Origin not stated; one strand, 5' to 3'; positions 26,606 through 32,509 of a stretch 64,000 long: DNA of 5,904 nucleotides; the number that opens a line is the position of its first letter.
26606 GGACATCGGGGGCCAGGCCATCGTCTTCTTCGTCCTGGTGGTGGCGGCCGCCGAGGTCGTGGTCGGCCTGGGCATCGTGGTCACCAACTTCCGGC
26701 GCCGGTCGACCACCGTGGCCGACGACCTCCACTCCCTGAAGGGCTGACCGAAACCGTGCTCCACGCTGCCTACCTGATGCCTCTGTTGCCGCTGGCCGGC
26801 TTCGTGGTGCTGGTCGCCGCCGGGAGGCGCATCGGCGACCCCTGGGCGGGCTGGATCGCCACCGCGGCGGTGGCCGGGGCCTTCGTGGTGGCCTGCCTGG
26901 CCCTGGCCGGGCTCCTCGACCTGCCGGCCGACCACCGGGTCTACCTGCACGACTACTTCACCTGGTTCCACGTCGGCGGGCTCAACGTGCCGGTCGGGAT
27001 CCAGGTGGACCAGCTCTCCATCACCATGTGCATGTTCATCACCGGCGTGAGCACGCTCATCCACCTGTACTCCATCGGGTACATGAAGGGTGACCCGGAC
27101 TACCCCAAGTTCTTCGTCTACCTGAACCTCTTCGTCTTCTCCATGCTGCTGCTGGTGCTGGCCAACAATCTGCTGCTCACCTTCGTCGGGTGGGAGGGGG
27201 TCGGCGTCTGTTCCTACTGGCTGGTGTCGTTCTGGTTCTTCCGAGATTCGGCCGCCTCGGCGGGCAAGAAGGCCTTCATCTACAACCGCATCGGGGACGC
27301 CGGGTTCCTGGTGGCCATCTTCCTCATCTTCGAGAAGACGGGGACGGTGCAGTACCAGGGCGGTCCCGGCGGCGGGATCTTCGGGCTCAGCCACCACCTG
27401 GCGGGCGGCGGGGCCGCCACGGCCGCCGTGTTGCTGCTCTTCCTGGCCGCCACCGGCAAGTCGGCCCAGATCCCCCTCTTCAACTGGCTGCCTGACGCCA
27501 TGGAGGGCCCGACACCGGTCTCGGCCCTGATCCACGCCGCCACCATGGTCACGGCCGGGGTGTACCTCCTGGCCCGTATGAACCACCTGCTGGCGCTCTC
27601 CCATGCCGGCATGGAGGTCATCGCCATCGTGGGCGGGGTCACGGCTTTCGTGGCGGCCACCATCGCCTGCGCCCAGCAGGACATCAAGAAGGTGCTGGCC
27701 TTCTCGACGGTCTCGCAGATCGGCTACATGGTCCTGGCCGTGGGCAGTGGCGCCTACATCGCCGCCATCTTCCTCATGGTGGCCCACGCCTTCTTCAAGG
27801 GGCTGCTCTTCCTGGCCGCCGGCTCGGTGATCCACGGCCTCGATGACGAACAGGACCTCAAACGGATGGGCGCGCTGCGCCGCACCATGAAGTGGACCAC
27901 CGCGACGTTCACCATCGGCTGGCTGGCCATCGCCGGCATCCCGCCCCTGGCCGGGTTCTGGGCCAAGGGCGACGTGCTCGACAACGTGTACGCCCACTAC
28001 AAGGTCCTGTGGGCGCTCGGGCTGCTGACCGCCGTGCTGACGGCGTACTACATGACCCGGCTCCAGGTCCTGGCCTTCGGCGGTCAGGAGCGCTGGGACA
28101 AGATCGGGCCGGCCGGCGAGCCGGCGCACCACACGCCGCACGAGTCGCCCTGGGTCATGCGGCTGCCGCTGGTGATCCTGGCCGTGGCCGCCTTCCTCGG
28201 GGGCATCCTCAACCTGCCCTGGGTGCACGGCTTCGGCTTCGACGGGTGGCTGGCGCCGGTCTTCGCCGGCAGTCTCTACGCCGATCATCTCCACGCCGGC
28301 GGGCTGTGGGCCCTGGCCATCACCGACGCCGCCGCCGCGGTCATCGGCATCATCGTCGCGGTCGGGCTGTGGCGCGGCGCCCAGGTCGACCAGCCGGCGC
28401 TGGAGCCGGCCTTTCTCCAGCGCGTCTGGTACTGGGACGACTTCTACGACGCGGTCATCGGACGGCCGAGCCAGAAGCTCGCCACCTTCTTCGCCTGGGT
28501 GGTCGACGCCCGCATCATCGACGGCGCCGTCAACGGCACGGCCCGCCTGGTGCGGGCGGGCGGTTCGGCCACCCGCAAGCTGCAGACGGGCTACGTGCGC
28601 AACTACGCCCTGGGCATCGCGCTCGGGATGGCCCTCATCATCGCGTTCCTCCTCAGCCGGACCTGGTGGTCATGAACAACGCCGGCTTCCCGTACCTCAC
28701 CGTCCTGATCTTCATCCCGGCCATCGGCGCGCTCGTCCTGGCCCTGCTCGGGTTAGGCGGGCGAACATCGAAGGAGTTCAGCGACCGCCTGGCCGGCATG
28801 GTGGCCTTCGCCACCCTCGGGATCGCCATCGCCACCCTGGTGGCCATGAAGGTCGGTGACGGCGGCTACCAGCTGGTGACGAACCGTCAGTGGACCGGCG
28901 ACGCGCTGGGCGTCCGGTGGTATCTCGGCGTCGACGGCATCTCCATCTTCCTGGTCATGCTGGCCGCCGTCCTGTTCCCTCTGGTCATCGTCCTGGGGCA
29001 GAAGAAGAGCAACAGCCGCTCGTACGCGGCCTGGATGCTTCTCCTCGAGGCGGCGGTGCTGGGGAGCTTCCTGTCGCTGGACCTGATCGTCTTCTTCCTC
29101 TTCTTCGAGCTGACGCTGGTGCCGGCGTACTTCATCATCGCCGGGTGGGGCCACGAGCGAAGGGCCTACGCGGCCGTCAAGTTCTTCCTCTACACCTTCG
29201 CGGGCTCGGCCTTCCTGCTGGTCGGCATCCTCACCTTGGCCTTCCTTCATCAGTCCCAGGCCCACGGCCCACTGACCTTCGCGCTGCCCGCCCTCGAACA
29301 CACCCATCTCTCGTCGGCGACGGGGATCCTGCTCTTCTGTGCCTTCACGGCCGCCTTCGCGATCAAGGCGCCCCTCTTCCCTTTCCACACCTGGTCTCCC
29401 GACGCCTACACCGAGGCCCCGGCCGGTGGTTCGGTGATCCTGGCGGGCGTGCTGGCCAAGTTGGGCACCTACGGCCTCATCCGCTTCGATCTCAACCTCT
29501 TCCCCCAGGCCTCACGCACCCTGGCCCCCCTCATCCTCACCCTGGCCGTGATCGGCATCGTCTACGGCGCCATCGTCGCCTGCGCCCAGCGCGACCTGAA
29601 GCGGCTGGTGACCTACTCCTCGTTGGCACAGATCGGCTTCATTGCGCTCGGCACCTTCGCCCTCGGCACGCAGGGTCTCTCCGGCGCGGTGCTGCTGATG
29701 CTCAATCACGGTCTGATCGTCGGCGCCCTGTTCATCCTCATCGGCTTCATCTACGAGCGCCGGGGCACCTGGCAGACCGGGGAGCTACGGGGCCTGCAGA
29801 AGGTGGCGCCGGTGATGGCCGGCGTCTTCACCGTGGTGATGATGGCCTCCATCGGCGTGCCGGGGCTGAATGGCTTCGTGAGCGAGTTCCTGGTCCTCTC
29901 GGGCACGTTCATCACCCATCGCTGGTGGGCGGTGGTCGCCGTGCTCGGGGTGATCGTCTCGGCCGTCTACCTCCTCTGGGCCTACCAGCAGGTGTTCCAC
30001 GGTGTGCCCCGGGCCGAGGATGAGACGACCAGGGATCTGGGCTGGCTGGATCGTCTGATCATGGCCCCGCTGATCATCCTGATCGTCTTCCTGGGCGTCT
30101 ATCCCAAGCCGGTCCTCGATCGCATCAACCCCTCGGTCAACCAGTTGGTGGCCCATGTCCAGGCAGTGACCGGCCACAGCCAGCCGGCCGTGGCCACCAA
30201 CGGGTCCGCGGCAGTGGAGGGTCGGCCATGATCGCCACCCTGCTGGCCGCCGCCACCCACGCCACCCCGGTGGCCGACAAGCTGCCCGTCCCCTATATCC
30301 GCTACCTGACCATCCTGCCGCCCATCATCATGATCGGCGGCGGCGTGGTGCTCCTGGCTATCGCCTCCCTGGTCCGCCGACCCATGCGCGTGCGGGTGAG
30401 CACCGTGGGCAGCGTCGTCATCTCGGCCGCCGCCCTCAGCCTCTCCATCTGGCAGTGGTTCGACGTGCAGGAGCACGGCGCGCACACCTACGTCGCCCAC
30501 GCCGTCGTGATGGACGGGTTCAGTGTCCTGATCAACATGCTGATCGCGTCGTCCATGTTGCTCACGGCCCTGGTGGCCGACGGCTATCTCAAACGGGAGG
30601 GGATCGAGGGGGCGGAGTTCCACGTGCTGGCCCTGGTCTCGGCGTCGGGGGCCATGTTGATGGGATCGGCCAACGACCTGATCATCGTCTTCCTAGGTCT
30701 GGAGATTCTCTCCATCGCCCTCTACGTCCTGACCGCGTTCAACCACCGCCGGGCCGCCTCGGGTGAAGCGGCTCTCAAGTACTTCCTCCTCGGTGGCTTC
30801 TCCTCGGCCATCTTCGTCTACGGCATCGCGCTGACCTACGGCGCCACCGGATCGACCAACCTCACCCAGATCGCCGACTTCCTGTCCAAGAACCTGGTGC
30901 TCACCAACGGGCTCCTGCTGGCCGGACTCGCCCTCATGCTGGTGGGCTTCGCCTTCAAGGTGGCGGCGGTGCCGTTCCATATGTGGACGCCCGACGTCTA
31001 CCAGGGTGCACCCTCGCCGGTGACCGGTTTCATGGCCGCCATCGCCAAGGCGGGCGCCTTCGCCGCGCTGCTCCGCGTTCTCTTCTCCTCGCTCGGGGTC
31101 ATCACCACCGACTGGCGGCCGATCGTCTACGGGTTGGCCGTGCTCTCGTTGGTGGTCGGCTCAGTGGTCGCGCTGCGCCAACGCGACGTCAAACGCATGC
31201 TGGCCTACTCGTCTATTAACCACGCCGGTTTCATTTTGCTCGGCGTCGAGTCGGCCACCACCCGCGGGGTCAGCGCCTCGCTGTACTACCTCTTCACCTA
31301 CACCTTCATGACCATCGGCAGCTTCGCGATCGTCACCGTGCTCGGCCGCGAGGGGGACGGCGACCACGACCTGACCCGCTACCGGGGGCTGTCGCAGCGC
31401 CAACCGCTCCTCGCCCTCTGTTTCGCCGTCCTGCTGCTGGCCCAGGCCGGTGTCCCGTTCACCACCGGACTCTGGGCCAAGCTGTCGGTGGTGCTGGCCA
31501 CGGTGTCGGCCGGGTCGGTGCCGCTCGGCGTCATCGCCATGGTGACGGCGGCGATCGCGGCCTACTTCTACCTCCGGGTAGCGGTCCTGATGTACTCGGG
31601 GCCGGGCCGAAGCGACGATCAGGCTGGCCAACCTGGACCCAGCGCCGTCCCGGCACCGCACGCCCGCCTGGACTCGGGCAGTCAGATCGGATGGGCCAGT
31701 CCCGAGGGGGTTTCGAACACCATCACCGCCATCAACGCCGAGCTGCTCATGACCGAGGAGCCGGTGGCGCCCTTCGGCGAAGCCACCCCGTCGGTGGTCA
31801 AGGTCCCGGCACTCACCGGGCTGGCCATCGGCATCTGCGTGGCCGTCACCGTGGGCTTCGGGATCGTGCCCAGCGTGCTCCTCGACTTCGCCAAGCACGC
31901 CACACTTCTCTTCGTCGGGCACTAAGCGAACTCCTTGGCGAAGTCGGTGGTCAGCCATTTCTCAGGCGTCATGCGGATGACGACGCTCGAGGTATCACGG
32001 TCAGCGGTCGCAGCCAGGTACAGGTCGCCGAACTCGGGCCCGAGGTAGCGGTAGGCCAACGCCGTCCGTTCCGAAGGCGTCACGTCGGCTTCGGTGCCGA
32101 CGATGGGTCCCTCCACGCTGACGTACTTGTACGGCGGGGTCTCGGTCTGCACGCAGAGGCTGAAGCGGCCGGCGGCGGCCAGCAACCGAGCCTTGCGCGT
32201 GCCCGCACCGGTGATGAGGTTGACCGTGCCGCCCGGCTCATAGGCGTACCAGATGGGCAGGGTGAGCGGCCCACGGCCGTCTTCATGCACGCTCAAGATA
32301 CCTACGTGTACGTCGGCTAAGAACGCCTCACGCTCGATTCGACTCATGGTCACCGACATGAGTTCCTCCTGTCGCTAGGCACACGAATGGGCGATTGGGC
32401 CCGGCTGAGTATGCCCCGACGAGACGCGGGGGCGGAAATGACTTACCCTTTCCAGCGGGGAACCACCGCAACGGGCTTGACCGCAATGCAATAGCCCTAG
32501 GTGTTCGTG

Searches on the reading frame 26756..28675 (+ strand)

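Call 52: search_protein_families(library=pfam, proteins=[window:26756-28675:+], max_evalue=0.0001)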
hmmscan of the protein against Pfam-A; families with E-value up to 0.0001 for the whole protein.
window:26756-28675:+ (639 aa): 2 families
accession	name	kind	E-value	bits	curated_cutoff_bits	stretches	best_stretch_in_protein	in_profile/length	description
PF00361.26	Proton_antipo_M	-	1.4e-75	254.7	21.5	1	136-429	1-294/294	NADH:quinone oxidoreductase/Mrp antiporter, TM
PF00662.26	Proton_antipo_N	-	8.1e-23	80.5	24.5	1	70-120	1-51/51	NADH-Ubiquinone oxidoreductase (complex I), chain 5 N-terminus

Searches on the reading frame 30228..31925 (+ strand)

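Call 52: search_protein_families(library=pfam, proteins=[window:30228-31925:+], max_evalue=0.0001)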
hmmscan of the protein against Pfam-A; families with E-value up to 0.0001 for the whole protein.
window:30228-31925:+ (565 aa): 1 family
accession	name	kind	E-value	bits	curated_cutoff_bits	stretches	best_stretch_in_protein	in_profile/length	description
PF00361.26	Proton_antipo_M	-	5.7e-75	252.7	21.5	1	148-443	1-293/294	NADH:quinone oxidoreductase/Mrp antiporter, TM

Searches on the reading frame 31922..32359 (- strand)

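Call 52: search_protein_families(library=pfam, proteins=[window:31922-32359:-], max_evalue=0.0001)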
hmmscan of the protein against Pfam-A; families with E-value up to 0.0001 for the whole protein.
window:31922-32359:- (145 aa): 2 families
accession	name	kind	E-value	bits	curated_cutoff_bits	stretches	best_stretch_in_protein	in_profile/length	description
PF01243.27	PNPOx_N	-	3.1e-07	31.2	28.1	1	11-138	6-119/120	Pyridoxamine 5'-phosphate oxidase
PF12900.13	Pyridox_ox_2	-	7.3e-05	23.2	27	1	9-65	4-57/140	Pyridoxamine 5'-phosphate oxidase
